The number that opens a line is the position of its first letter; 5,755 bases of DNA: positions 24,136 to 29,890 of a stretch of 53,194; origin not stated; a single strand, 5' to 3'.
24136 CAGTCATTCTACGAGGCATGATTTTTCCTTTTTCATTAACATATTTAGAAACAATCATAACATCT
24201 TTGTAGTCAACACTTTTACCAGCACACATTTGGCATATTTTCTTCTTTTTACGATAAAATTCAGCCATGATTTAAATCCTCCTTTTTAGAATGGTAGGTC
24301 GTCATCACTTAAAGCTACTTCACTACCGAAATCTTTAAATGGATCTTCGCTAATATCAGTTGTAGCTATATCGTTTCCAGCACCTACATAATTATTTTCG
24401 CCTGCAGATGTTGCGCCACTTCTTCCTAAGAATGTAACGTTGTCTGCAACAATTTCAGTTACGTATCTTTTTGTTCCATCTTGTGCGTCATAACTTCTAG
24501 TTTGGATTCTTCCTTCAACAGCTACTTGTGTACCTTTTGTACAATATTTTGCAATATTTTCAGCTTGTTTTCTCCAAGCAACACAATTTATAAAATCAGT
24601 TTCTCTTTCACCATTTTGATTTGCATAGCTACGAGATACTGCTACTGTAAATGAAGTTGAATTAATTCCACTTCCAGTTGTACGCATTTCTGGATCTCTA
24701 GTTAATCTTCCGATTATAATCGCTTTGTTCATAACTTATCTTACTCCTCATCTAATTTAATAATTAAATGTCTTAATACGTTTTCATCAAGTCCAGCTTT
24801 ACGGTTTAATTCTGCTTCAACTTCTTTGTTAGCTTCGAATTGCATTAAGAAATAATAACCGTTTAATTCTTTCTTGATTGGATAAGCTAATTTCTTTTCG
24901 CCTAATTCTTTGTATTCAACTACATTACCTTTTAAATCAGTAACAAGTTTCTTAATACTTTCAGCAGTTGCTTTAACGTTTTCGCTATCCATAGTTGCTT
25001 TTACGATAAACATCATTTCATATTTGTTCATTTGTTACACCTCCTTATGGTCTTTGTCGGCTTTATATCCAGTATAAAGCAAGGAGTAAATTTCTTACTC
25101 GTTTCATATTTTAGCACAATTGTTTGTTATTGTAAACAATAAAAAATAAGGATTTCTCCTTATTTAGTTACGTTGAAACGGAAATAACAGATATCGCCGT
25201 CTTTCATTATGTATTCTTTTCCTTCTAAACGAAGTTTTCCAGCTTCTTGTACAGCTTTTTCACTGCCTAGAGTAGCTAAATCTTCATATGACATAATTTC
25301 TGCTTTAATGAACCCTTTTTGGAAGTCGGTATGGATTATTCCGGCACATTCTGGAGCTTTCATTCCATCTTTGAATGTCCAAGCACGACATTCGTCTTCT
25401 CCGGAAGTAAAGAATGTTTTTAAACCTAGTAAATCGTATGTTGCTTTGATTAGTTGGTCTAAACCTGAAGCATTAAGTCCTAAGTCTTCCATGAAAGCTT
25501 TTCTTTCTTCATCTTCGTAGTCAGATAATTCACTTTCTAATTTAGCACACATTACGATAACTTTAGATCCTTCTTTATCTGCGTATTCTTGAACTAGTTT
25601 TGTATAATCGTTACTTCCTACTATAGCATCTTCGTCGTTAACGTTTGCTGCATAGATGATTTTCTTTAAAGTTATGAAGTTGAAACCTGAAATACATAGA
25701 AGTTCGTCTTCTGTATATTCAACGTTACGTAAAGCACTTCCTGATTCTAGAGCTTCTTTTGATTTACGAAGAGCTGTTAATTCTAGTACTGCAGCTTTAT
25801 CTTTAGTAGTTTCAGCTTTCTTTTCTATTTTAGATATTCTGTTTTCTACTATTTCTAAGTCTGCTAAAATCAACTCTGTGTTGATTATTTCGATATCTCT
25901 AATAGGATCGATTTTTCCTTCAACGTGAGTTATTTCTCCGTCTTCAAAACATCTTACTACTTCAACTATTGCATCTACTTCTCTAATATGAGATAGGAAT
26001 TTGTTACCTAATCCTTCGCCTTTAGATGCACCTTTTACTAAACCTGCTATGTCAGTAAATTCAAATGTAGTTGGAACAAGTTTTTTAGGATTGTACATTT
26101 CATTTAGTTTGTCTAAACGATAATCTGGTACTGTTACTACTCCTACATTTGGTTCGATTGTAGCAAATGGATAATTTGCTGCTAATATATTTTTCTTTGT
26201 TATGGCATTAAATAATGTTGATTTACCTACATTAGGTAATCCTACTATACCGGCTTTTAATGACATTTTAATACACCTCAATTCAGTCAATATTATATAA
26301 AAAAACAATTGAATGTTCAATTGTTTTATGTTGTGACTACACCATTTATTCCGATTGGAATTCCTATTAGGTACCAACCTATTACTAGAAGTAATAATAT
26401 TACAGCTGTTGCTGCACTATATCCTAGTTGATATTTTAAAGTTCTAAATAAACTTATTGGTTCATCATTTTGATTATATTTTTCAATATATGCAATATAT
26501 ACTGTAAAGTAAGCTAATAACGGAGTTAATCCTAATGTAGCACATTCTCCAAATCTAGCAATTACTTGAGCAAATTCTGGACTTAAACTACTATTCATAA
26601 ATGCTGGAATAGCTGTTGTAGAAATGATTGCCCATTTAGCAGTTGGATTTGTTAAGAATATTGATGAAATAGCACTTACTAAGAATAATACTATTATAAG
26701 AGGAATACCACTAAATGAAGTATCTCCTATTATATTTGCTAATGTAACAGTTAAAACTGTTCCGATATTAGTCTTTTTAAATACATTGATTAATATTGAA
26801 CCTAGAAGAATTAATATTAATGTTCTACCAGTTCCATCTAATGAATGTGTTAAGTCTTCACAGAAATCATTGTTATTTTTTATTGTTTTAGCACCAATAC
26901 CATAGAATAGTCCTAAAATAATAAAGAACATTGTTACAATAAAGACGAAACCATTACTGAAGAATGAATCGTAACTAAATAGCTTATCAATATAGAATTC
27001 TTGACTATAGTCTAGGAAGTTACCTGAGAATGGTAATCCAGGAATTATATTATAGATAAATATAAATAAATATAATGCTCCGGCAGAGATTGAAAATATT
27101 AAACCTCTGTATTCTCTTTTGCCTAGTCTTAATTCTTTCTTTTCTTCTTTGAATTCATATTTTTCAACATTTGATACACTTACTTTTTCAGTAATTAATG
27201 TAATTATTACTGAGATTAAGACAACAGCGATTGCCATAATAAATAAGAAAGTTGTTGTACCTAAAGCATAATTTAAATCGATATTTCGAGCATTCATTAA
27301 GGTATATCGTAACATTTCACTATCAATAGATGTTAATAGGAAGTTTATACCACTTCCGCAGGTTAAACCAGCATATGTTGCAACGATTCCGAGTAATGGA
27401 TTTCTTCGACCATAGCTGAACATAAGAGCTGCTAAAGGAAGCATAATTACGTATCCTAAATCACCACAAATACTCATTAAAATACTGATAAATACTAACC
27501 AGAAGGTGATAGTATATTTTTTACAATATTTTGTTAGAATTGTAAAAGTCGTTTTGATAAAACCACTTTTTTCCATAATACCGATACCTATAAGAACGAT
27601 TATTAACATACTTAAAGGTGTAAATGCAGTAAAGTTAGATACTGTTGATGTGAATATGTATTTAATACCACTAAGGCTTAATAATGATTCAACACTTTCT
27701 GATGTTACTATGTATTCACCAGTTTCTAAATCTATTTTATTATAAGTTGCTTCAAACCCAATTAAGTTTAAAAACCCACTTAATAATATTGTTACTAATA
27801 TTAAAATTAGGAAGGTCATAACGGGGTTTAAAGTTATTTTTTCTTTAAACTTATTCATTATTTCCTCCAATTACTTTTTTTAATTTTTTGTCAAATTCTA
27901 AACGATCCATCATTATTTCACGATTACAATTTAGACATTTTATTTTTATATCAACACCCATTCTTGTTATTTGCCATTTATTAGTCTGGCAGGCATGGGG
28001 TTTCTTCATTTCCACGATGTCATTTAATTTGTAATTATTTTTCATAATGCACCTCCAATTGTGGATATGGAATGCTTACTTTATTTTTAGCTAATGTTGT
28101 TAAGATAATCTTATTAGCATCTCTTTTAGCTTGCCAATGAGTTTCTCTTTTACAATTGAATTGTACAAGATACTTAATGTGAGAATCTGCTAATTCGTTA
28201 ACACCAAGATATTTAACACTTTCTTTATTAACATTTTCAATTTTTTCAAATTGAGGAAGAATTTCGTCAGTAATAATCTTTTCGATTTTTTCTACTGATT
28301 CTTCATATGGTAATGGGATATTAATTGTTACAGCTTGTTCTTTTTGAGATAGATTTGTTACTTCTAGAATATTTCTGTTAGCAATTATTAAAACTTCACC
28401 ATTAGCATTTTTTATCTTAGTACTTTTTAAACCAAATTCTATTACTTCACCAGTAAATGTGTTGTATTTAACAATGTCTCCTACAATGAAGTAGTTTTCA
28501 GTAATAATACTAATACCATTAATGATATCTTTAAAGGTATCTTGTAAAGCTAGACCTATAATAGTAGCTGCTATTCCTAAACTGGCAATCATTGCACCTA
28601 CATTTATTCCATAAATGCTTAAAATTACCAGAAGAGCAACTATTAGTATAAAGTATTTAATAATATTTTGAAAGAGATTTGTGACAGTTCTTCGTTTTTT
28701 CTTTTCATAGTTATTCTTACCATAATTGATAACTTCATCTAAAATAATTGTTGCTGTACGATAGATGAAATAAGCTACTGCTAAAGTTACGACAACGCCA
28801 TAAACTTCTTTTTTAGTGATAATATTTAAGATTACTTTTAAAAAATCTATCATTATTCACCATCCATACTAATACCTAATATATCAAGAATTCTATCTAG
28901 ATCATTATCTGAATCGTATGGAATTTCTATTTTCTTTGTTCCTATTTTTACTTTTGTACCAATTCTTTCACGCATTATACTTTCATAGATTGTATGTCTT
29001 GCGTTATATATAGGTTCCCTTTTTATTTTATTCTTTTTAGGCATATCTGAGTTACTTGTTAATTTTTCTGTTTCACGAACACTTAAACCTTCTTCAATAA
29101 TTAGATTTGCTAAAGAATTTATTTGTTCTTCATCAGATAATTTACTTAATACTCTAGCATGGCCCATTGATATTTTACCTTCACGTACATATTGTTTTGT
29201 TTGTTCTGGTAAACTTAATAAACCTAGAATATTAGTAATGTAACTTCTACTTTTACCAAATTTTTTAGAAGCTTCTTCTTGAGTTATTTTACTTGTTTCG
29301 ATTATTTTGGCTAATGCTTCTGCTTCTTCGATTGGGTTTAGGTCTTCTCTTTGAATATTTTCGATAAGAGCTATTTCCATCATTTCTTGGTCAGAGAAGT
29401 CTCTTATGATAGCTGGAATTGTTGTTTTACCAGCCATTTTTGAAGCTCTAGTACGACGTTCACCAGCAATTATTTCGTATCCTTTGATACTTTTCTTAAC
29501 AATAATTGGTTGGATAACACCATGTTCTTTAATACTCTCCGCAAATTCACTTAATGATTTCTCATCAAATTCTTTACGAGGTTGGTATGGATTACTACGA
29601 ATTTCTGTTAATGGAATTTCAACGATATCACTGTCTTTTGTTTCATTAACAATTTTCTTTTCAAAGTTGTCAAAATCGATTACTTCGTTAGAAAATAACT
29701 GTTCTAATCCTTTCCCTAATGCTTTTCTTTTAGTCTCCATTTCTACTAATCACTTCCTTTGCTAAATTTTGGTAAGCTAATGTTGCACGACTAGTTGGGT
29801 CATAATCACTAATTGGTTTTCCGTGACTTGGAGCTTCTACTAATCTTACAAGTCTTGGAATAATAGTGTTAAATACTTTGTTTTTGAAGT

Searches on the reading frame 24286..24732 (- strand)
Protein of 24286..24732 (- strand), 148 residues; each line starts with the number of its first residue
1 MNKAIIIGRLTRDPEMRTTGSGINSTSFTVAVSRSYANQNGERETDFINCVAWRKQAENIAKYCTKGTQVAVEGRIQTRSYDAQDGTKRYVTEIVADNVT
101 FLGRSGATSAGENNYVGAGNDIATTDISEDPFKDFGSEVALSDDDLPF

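Call 9: search_protein_families(library=pfam, proteins=[window:24286-24732:-], max_evalue=0.01)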
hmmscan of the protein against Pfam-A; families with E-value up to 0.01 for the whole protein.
window:24286-24732:- (148 aa): 4 families
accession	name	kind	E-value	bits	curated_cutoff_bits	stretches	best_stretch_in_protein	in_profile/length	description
PF00436.31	SSB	-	2.4e-38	130.8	26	1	1-102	1-104/104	Single-strand binding protein family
PF01336.31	tRNA_anti-codon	-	1.5e-05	25.3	27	1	44-99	25-72/75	OB-fold nucleic acid binding domain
PF13742.12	tRNA_anti_2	-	0.0039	17.8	27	1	48-78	50-80/95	OB-fold nucleic acid binding domain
PF22657.2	SSB_1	-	0.0073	16.9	27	1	2-81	1-80/91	Another single-strand binding protein family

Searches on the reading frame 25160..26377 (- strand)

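Call 10: search_protein_families(library=pfam, proteins=[window:25160-26377:-], max_evalue=0.01)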
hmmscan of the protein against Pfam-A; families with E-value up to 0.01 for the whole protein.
window:25160-26377:- (405 aa): 3 families
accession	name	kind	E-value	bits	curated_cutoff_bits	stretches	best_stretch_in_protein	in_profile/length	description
PF06071.19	YchF-GTPase_C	-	3.8e-39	133.1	27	1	319-402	1-84/84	Protein of unknown function (DUF933)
PF01926.29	MMR_HSR1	-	6.2e-22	78.3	21.9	1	42-156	2-96/113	50S ribosome-binding GTPase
PF02421.24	FeoB_N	-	2e-08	34.4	27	1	43-86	4-47/156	Ferrous iron transport protein B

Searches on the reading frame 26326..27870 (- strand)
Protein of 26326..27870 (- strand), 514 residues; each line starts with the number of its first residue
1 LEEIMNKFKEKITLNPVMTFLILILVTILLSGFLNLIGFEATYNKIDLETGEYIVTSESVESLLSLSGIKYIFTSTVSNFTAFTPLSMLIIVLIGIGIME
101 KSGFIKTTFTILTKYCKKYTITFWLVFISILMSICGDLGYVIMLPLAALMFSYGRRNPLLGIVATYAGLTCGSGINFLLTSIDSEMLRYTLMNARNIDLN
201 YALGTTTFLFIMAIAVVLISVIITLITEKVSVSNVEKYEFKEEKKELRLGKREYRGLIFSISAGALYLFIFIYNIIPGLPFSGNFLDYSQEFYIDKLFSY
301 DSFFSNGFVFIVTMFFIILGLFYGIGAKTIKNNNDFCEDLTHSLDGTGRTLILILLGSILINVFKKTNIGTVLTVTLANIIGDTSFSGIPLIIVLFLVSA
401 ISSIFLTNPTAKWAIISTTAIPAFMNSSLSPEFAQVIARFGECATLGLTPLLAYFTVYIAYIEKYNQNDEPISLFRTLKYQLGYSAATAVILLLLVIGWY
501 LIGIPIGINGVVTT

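Call 10: search_protein_families(library=pfam, proteins=[window:26326-27870:-], max_evalue=0.01)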
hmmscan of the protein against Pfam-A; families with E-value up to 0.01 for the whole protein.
window:26326-27870:- (514 aa): 2 families
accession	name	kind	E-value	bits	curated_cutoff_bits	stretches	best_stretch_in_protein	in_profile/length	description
PF03806.19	ABG_transport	-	5.9e-84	282.5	27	1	15-511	15-499/502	AbgT putative transporter family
PF09446.15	VMA21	-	0.0025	18.3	29.5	1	448-502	15-61/64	VMA21-like domain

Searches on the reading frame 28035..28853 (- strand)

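Call 25: search_protein_families(library=pfam, proteins=[window:28035-28853:-], max_evalue=0.0001)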
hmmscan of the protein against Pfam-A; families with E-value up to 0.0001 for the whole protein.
window:28035-28853:- (272 aa): 2 families
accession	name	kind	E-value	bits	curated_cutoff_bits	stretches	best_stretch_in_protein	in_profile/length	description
PF00924.24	MS_channel_2nd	-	8.9e-15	55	20.2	1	105-169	1-67/68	Mechanosensitive ion channel, beta-domain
PF21088.3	MS_channel_1st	-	4.4e-05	23.8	23.1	1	63-104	1-42/42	Mechanosensitive ion channel, transmembrane helices 2/3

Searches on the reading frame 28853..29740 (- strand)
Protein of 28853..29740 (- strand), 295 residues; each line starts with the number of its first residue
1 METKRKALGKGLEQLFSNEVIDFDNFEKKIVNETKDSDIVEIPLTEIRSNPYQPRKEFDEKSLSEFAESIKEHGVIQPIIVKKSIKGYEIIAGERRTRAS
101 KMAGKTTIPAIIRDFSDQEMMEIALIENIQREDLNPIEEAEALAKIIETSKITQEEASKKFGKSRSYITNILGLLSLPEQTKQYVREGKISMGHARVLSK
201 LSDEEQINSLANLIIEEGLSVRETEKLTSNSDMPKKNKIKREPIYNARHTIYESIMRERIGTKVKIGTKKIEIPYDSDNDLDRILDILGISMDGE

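Call 25: search_protein_families(library=pfam, proteins=[window:28853-29740:-], max_evalue=0.0001)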
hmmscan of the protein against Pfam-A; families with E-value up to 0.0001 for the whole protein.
window:28853-29740:- (295 aa): 2 families
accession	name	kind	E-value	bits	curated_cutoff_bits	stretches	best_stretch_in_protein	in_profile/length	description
PF02195.25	ParB_N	-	2.8e-36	123.9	26.3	1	39-130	3-95/95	ParB N-terminal domain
PF17762.8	HTH_ParB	-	5e-36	123.4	22.6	1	132-230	1-99/102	ParB HTH domain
